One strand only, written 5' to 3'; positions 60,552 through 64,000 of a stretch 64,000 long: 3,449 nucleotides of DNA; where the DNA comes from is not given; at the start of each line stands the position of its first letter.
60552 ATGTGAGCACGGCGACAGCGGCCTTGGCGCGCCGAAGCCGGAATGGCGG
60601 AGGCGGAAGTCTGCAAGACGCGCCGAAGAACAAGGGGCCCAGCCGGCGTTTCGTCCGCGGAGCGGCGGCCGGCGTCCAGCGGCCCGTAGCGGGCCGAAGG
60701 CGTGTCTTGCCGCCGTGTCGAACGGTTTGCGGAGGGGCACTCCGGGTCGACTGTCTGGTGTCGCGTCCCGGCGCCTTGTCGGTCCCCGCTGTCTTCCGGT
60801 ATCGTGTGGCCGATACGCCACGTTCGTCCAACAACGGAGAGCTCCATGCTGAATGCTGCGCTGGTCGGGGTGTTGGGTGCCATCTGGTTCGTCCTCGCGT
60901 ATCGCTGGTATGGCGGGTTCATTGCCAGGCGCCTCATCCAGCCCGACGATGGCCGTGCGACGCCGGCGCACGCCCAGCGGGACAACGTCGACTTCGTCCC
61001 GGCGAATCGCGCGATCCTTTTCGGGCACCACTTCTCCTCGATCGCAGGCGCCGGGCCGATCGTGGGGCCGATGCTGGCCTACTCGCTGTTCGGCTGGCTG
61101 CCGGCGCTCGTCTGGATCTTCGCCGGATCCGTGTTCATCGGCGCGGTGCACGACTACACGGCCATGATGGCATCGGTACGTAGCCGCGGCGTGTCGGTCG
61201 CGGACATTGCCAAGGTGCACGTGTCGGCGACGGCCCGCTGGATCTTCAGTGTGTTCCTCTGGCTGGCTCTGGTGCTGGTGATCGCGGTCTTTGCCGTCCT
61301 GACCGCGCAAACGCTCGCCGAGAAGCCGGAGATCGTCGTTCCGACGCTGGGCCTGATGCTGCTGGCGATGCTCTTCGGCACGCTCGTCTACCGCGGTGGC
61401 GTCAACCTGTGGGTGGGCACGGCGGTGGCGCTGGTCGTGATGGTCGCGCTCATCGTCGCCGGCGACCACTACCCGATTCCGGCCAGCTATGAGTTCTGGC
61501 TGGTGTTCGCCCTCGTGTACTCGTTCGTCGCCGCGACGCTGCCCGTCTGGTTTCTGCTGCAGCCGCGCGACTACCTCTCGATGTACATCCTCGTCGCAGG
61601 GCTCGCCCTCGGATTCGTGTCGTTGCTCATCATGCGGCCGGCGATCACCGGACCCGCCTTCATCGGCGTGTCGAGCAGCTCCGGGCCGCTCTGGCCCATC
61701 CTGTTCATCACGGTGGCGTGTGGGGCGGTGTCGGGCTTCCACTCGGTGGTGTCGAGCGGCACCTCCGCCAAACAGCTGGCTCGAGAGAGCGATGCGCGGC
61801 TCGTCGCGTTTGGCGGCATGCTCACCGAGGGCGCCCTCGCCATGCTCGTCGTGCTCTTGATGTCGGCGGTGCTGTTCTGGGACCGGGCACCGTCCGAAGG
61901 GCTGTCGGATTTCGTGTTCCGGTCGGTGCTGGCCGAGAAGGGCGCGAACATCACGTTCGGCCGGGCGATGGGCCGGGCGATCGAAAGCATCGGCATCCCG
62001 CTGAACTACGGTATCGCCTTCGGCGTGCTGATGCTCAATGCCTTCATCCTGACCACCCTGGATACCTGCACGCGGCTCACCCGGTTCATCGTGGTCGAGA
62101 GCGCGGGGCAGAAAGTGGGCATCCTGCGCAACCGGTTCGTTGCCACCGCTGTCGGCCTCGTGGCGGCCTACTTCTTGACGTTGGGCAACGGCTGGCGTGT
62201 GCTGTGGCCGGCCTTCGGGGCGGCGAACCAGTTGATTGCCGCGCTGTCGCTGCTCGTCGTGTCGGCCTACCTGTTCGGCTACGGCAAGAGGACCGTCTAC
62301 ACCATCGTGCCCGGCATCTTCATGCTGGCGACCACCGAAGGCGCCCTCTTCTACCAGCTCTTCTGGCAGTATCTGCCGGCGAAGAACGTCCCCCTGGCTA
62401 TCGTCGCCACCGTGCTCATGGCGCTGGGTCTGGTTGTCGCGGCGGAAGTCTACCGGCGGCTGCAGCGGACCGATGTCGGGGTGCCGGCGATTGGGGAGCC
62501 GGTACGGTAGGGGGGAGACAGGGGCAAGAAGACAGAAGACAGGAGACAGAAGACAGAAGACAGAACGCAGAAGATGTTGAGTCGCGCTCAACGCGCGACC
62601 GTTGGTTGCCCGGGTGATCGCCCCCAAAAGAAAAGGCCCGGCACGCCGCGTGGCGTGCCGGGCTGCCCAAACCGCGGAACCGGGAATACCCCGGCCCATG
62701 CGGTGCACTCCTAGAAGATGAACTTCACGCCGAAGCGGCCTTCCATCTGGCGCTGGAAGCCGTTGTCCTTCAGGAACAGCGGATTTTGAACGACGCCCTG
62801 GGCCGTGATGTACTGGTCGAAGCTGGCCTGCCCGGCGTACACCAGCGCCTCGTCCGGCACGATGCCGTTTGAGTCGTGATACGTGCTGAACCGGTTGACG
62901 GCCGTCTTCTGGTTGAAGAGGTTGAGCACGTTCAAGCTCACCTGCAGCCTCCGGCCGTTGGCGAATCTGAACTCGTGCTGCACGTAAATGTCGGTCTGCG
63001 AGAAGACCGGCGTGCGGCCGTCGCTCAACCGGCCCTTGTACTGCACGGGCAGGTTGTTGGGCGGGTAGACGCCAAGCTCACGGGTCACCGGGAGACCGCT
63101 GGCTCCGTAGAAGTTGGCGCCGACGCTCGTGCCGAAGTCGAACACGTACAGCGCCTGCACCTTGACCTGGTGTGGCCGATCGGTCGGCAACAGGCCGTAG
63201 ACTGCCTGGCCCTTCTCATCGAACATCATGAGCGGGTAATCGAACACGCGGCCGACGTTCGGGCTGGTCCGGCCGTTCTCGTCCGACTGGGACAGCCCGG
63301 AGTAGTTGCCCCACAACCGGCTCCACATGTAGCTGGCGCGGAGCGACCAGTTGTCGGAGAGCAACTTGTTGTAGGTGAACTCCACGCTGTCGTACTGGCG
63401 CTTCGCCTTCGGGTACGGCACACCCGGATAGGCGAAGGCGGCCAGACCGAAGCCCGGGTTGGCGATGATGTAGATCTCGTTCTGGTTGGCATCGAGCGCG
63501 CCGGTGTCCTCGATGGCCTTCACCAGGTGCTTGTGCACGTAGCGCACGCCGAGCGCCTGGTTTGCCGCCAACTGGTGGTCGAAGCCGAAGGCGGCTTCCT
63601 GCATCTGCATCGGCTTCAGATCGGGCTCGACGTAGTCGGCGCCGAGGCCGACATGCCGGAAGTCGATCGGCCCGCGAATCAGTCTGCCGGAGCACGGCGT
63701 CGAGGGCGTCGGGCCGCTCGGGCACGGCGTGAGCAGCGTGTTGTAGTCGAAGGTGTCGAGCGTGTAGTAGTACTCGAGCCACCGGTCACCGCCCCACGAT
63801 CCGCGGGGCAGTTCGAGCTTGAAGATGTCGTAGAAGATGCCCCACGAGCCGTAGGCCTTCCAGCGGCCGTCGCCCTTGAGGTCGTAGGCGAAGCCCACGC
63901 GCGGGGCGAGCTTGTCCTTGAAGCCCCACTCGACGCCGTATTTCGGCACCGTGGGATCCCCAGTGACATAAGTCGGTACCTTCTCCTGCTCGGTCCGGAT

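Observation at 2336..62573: Window-wide family of period-7 (heptanucleotide) tandem arrays placed at or just after stop codons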

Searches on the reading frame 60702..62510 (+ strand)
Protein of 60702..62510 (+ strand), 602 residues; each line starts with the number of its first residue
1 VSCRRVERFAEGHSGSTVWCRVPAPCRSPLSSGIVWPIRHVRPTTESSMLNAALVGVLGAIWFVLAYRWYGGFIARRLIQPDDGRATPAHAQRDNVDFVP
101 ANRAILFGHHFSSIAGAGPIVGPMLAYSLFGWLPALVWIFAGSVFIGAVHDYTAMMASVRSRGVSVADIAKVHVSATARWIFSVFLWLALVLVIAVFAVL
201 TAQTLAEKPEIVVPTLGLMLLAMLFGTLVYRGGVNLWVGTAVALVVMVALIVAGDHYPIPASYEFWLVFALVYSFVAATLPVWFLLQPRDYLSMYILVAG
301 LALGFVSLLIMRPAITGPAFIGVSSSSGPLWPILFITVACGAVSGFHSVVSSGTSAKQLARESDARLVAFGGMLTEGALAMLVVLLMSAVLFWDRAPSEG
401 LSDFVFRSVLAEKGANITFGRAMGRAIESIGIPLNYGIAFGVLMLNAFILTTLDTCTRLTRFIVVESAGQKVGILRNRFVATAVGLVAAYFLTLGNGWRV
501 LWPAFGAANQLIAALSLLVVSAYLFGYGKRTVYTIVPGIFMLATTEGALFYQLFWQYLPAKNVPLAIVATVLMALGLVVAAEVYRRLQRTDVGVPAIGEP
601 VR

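Call 12: search_protein_families(library=pfam, proteins=[window:60702-62510:+])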
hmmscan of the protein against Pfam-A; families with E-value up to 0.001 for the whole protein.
window:60702-62510:+ (602 aa): 1 family
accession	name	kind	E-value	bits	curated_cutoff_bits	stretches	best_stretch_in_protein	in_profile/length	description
PF02554.20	CstA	-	1.7e-133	446.8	27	2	51-387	1-351/560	Carbon starvation protein CstA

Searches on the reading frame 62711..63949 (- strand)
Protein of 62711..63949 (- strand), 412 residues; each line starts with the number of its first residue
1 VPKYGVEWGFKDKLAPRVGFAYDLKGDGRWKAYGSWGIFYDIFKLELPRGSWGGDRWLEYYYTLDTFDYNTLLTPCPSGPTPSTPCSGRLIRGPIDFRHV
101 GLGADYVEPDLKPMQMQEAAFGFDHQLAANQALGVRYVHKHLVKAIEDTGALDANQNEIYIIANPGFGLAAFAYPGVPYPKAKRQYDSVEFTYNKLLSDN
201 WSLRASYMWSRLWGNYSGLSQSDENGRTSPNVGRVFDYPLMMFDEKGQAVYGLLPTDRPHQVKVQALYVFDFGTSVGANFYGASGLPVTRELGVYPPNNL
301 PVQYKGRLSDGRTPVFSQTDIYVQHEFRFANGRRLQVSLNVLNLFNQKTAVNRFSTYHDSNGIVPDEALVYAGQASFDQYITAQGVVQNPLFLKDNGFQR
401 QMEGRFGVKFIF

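Call 12: search_protein_families(library=pfam, proteins=[window:62711-63949:-])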
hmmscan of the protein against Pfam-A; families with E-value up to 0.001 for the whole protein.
window:62711-63949:- (412 aa): 1 family
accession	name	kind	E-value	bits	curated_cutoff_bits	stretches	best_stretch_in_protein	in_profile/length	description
PF25183.1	OMP_b-brl_4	-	1.8e-22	80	30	1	11-274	435-681/838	Outer membrane beta barrel domain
